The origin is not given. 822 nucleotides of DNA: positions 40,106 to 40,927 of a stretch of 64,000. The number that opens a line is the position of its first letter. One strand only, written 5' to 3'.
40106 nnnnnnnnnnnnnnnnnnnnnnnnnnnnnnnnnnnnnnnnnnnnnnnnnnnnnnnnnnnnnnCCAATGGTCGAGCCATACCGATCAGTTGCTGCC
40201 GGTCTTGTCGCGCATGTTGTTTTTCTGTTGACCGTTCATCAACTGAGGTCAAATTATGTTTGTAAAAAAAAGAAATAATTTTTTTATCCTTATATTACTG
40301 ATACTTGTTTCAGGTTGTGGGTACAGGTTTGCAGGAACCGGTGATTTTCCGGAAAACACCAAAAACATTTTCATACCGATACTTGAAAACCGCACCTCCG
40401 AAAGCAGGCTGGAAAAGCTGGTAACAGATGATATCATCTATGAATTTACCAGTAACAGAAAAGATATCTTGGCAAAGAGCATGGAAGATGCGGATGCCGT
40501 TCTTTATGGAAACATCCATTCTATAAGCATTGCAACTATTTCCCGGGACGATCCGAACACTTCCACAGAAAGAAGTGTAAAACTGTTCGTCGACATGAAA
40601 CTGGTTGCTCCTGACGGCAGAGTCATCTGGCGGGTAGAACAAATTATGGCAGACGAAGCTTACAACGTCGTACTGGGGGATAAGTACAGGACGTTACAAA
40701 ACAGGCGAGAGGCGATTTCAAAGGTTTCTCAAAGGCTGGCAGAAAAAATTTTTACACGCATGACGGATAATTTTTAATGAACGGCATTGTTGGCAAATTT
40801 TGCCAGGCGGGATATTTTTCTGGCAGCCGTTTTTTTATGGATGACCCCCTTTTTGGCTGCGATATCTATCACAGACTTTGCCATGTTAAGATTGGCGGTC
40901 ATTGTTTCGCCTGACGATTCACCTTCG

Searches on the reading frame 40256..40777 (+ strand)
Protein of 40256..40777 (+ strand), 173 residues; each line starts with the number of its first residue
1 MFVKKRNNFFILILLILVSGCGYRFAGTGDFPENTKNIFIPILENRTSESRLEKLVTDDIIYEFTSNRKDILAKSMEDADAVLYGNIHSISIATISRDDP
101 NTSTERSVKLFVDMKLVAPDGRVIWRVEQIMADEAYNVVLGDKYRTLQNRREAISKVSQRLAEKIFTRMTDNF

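Call 73: search_protein_families(library=pfam, proteins=[window:40256-40777:+], max_evalue=0.00001)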
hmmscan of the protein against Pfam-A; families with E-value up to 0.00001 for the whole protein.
window:40256-40777:+ (173 aa): 1 family
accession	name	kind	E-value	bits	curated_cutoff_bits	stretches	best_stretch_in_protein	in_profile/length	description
PF04390.17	LptE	-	1.2e-10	42.5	23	1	36-169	2-118/118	Lipopolysaccharide-assembly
